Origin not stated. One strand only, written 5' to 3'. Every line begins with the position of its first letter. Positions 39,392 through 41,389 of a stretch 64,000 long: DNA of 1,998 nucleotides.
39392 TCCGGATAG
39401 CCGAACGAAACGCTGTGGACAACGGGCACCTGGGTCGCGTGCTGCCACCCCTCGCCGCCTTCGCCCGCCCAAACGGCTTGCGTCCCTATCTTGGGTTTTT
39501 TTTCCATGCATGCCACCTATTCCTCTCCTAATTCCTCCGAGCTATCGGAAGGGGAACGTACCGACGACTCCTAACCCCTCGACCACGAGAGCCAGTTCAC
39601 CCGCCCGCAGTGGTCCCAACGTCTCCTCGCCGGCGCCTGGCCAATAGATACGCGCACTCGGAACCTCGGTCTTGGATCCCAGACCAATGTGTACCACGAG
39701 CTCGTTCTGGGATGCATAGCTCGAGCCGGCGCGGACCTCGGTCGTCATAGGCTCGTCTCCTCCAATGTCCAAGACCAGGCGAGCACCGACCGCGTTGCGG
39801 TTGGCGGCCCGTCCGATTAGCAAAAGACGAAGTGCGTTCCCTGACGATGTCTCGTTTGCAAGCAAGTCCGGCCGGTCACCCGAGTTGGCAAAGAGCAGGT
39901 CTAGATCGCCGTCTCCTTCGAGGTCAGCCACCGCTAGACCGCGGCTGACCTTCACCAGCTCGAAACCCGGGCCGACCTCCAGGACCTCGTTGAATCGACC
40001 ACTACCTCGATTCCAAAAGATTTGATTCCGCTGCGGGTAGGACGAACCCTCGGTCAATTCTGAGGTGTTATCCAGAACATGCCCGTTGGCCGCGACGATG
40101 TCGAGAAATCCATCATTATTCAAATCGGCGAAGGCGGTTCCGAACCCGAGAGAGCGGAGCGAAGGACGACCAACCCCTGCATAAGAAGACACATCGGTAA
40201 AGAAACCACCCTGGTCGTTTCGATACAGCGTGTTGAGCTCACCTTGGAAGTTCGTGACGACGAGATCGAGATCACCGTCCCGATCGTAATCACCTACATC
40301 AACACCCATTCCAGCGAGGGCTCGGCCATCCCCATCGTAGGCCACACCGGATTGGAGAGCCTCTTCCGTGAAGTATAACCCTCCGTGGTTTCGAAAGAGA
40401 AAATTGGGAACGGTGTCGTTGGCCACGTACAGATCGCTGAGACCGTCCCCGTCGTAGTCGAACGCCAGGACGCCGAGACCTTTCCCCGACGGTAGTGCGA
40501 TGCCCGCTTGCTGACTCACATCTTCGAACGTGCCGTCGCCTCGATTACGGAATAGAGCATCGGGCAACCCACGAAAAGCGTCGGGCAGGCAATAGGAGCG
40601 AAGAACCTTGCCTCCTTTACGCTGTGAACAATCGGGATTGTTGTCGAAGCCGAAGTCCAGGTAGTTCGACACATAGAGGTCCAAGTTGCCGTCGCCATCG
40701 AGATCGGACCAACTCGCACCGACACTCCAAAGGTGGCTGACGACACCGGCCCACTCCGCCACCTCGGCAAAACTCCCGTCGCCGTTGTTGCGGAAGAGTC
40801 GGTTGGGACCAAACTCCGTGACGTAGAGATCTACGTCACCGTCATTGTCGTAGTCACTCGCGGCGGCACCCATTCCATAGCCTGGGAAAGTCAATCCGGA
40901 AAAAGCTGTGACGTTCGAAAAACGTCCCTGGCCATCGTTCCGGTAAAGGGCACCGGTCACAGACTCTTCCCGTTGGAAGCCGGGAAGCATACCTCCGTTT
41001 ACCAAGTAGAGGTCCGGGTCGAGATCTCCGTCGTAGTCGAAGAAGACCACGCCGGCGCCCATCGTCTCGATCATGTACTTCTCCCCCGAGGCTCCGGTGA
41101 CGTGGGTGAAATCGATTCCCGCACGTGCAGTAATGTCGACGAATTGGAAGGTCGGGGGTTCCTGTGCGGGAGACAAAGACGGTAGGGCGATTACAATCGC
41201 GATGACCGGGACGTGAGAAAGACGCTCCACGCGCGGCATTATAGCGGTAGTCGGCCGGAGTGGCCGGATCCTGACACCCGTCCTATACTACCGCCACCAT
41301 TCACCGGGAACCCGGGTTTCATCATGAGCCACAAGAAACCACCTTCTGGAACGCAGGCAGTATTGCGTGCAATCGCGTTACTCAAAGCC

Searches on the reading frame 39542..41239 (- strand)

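Call 13: search_protein_families(library=ncbifam, proteins=[window:39542-41239:-], max_evalue=0.00001)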
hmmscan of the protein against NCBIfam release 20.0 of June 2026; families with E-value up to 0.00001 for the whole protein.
window:39542-41239:- (565 aa): 0 families

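Call 14: search_protein_families(library=pfam, proteins=[window:39542-41239:-], max_evalue=0.00001)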
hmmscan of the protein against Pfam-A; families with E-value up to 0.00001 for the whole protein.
window:39542-41239:- (565 aa): 3 families
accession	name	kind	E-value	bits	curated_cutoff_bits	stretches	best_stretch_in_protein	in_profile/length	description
PF13517.12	FG-GAP_3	-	8.8e-49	164.4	26.9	6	129-190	1-61/61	FG-GAP-like repeat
PF07593.17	UnbV_ASPIC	-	3.7e-12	46.4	23.4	1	483-546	1-63/68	ASPIC and UnbV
PF01839.29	FG-GAP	-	1.6e-10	41.1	22.1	0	310-330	2-22/37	FG-GAP repeat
